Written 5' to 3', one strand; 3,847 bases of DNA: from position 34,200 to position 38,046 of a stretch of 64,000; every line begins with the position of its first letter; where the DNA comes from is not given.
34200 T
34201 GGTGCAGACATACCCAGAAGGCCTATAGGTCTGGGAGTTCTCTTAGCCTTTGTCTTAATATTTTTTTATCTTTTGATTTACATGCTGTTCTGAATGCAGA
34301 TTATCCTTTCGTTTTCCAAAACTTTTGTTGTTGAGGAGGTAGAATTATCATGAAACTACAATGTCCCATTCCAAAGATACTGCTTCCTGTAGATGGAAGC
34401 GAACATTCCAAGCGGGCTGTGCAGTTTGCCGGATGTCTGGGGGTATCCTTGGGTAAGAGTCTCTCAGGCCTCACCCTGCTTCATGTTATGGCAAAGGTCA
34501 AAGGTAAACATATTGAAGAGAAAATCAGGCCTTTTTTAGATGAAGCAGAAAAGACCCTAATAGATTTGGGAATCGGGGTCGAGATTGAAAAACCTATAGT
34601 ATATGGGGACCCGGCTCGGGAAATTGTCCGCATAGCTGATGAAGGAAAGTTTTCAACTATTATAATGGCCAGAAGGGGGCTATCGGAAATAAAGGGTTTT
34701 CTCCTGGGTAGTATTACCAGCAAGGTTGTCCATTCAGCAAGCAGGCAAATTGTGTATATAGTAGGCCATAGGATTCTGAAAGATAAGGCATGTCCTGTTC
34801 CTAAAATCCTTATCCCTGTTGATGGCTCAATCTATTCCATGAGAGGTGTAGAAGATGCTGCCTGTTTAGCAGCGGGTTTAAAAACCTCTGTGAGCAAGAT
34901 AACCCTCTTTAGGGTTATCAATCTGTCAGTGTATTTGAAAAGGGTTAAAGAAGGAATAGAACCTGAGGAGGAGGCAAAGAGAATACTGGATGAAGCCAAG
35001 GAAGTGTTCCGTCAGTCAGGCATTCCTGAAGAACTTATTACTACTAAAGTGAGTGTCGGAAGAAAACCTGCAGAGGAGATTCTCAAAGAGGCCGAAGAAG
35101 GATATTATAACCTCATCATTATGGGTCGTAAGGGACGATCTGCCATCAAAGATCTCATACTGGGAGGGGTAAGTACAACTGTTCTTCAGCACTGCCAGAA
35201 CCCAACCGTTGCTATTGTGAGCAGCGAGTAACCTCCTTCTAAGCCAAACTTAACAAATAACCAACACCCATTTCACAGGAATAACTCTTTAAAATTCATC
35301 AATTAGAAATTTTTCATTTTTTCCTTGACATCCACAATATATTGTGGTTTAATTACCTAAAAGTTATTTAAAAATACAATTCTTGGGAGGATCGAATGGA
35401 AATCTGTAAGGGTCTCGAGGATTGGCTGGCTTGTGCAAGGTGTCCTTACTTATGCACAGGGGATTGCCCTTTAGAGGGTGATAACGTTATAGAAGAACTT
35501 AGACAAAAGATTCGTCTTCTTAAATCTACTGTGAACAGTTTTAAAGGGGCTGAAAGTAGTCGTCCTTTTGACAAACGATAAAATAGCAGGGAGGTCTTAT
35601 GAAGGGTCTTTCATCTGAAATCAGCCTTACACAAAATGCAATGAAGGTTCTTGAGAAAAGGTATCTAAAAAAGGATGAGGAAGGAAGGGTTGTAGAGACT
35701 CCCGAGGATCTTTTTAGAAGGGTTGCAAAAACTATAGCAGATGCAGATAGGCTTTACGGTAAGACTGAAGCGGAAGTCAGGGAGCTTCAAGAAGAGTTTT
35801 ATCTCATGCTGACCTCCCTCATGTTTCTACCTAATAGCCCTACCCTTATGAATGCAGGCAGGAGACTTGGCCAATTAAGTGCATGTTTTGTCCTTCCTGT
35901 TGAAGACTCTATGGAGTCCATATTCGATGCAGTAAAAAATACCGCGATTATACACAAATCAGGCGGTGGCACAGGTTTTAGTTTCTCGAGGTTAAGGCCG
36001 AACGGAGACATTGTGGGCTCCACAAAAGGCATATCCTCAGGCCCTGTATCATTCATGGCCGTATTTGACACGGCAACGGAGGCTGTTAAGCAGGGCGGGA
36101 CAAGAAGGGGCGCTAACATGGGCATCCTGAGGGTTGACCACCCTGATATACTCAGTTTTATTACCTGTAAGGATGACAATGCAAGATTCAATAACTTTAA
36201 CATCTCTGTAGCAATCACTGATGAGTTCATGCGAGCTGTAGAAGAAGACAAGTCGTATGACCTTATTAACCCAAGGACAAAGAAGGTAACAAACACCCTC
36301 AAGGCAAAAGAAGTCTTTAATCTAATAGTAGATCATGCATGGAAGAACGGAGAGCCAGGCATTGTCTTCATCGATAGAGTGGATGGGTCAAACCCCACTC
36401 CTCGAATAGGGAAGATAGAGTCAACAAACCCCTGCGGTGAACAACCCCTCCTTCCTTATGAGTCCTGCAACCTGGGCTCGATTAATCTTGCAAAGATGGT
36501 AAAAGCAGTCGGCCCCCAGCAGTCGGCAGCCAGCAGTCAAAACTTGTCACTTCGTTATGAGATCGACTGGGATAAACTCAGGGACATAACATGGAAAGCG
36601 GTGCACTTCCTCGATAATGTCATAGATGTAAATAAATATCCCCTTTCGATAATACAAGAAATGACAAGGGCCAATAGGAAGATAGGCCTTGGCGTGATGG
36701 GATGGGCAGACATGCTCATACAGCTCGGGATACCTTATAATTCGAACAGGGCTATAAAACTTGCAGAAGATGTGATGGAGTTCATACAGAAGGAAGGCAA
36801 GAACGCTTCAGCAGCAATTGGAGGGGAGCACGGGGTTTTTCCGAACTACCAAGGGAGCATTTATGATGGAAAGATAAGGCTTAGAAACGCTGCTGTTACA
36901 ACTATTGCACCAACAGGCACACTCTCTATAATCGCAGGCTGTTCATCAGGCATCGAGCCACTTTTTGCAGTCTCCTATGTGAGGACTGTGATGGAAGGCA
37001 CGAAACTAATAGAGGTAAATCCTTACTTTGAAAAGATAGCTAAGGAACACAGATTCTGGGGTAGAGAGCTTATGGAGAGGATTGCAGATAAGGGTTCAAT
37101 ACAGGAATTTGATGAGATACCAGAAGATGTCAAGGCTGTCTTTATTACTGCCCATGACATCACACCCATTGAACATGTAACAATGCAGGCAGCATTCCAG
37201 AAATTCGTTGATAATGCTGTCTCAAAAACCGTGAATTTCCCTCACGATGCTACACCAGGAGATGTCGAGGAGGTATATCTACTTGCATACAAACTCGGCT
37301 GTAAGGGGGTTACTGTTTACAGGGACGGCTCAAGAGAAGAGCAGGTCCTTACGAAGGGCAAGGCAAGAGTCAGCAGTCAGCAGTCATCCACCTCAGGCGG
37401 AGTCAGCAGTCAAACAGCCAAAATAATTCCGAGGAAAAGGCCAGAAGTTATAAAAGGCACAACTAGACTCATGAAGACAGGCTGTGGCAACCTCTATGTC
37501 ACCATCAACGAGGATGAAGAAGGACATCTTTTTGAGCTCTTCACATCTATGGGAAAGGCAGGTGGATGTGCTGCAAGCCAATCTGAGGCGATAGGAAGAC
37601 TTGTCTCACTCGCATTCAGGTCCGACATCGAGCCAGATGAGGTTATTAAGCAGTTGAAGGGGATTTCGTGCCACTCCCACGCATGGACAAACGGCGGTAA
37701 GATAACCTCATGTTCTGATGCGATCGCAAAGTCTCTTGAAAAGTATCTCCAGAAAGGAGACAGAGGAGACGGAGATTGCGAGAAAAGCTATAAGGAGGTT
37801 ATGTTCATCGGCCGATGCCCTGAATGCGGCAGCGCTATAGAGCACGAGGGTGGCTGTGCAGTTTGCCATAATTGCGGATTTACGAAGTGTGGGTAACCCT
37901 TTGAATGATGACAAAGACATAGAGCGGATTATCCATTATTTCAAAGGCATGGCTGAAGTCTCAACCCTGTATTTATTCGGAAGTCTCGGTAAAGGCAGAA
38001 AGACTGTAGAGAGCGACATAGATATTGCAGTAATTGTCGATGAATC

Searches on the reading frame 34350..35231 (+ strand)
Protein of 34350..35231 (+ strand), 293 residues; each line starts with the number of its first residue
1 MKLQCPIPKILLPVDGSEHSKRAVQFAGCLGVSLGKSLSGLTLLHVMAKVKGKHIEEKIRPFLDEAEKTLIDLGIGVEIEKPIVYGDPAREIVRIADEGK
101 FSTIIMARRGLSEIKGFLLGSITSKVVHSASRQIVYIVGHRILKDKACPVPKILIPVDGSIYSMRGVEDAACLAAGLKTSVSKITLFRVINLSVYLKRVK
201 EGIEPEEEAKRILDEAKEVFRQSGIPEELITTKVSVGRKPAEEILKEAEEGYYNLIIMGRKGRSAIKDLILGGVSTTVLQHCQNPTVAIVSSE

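Call 59: search_protein_families(library=pfam, proteins=[window:34350-35231:+], max_evalue=0.00001)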
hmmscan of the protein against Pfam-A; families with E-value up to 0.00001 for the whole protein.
window:34350-35231:+ (293 aa): 1 family
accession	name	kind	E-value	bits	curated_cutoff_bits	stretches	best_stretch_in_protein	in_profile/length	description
PF00582.32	Usp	-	1.7e-40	139.2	24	2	9-131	4-134/141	Universal stress protein family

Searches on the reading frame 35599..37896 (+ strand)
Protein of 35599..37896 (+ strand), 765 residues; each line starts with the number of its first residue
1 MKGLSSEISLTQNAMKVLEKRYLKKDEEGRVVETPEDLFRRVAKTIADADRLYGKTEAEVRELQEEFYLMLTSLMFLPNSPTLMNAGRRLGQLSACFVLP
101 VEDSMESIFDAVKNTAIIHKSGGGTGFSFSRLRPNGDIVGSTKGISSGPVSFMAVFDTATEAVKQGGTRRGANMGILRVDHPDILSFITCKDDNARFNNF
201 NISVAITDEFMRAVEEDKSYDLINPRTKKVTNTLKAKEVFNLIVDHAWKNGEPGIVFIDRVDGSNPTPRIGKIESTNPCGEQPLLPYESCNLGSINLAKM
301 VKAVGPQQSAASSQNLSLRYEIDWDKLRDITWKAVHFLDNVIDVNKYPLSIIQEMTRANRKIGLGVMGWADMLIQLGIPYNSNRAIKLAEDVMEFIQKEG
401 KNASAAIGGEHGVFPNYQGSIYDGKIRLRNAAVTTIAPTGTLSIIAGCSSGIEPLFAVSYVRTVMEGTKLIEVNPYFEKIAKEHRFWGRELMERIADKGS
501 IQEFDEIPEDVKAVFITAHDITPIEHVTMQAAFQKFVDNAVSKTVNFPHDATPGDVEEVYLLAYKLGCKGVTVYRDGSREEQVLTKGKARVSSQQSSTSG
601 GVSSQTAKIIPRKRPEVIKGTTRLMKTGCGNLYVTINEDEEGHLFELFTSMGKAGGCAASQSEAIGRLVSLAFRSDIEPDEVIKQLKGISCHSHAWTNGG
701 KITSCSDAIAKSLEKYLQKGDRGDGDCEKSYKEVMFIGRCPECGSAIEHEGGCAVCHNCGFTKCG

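Call 59: search_protein_families(library=pfam, proteins=[window:35599-37896:+], max_evalue=0.00001)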
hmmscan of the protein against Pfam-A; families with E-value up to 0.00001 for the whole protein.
window:35599-37896:+ (765 aa): 3 families
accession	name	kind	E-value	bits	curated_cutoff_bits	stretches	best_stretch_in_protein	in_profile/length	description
PF02867.20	Ribonuc_red_lgC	-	1.4e-138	463.3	23.9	1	94-574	1-523/523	Ribonucleotide reductase, barrel domain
PF00317.26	Ribonuc_red_lgN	-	8.9e-26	90.2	28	1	9-91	2-77/77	Ribonucleotide reductase, all-alpha domain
PF12637.14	TSCPD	-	1.3e-23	83.5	22.8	1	625-717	7-88/88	TSCPD domain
